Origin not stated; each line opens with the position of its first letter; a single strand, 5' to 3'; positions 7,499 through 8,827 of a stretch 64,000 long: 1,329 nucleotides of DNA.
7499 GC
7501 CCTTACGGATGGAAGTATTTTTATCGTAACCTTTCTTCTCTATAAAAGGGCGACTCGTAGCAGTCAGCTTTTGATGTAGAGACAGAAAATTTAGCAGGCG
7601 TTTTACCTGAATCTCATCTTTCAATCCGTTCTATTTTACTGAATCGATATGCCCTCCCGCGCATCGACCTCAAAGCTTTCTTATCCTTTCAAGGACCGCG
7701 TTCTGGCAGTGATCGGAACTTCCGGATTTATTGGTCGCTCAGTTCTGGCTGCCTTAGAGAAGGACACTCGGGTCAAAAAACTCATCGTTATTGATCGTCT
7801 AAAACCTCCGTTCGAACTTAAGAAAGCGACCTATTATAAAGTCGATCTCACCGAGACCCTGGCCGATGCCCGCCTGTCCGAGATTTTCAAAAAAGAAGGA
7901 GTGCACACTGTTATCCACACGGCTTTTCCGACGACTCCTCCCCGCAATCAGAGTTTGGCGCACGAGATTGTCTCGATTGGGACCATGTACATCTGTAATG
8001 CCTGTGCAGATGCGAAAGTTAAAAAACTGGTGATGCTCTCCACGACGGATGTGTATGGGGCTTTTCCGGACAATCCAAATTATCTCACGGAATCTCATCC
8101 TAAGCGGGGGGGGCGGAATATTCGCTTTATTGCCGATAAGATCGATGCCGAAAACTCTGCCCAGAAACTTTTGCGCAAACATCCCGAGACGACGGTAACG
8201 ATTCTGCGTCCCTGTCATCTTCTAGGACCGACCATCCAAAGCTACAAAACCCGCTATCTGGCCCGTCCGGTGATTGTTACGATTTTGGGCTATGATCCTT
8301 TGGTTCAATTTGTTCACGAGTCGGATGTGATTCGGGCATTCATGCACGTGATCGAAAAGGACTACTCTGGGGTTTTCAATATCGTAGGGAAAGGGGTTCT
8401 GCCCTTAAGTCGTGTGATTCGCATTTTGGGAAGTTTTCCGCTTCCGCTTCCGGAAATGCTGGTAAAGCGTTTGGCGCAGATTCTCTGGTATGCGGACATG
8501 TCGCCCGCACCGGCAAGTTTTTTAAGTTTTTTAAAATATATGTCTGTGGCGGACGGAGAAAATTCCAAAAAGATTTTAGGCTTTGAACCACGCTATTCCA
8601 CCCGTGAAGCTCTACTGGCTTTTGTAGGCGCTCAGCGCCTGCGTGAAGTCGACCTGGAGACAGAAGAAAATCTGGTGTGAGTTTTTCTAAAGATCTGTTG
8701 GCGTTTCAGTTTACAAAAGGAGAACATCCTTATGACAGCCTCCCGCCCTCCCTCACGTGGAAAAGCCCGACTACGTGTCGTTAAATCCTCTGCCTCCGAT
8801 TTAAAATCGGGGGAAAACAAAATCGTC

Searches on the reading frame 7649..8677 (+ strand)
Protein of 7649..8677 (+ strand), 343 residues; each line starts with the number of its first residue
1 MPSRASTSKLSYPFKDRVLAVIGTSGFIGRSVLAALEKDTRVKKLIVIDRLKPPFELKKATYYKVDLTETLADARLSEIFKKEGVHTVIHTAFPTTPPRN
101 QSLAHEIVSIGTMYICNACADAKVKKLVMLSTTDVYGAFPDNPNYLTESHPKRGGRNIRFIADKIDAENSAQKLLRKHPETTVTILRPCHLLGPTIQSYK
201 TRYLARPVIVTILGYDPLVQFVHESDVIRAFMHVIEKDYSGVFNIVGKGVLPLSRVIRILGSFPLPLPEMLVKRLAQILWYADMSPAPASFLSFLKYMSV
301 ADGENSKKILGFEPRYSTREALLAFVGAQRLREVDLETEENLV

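Call 29: search_protein_families(library=pfam, proteins=[window:7649-8677:+], max_evalue=0.001)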
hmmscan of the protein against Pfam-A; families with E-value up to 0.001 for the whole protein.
window:7649-8677:+ (343 aa): 6 families
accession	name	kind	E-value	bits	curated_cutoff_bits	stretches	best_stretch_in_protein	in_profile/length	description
PF01370.27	Epimerase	-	1.3e-25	90.6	20.9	1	21-245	3-239/240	NAD dependent epimerase/dehydratase family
PF01073.25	3Beta_HSD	-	8.7e-09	35.2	22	1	20-138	1-122/280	3-beta hydroxysteroid dehydrogenase/isomerase family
PF13460.12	NAD_binding_10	-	1.5e-07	32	27.2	1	23-200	1-155/184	NAD(P)H-binding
PF02719.21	Polysacc_synt_2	-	3.3e-06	26.9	20.2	1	21-132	3-128/293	Polysaccharide biosynthesis protein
PF03435.24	Sacchrp_dh_NADP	-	9.8e-05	23.1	25.1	0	20-118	2-99/129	Saccharopine dehydrogenase NADP binding domain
PF16363.11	GDP_Man_Dehyd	-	0.00034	20.6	27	1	21-152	2-147/332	GDP-mannose 4,6 dehydratase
